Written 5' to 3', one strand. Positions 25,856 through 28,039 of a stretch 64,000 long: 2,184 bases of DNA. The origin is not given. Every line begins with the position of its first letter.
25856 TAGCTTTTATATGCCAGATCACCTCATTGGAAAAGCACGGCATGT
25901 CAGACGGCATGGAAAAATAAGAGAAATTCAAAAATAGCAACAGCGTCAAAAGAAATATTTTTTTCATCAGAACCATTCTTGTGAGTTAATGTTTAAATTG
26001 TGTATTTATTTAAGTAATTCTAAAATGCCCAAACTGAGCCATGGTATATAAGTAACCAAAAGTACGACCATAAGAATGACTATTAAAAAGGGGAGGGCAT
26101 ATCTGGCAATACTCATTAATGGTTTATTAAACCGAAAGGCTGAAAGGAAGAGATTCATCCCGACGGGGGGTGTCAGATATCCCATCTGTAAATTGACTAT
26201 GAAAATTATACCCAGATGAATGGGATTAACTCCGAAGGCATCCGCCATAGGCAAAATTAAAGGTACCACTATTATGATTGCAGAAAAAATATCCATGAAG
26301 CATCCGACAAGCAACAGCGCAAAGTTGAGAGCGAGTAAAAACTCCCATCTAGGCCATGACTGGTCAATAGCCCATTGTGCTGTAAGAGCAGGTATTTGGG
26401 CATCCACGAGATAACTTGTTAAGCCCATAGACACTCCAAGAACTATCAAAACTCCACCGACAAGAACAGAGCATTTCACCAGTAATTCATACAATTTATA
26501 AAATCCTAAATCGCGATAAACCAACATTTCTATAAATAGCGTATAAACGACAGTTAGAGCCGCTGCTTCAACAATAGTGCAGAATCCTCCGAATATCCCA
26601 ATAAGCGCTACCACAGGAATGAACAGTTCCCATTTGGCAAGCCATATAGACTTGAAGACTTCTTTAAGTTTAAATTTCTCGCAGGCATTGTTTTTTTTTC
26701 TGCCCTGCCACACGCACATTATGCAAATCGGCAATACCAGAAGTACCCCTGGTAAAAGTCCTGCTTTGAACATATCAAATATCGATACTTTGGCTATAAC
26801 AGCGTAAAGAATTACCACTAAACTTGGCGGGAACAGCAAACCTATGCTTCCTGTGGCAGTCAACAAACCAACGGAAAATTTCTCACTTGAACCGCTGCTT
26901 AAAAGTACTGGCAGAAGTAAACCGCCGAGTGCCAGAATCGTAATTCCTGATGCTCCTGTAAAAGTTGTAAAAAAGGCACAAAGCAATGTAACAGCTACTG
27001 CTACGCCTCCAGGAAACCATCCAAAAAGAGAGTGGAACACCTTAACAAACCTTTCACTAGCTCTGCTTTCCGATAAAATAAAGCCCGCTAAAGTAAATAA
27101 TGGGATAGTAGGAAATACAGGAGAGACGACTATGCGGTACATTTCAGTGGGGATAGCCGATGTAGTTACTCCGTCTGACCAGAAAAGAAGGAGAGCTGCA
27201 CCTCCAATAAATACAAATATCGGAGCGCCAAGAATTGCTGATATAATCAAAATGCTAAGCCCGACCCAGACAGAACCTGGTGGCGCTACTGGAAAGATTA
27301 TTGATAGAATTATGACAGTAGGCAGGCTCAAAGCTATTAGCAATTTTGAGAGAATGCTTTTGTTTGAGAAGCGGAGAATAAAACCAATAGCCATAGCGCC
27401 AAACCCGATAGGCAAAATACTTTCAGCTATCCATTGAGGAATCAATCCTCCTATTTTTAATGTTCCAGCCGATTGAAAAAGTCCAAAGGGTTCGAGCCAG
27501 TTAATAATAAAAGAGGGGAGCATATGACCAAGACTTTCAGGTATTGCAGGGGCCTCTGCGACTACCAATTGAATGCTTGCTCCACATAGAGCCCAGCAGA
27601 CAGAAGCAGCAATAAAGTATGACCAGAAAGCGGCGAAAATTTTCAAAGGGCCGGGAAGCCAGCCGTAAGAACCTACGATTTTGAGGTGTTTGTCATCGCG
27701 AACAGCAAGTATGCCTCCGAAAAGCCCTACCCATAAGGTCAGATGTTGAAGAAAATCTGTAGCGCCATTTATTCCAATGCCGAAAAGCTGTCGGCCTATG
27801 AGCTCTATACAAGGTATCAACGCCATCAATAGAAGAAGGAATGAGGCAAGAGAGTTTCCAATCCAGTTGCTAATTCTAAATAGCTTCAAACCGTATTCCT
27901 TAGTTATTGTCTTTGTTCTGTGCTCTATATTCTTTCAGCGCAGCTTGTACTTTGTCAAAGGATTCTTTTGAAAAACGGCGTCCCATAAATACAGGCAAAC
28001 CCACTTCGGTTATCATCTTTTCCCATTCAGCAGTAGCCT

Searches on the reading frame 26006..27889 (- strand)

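Call 34: search_protein_families(library=ncbifam, proteins=[window:26006-27889:-], max_evalue=1e-10)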
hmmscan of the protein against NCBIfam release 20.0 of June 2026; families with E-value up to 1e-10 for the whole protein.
window:26006-27889:- (627 aa): 3 families
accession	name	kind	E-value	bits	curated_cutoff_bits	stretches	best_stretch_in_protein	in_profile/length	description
TIGR00786.1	dctM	subfamily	2.6e-98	329.4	268.45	1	221-620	1-402/405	TRAP transporter large permease subunit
NF011634.1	PRK15060.1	equivalog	7.9e-42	143.8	800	1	211-619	7-417/425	2,3-diketo-L-gulonate TRAP transporter large permease YiaN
TIGR02123.1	TRAP_fused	subfamily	1.8e-11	43.5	320.65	1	250-620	159-536/615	TRAP transporter fused permease subunit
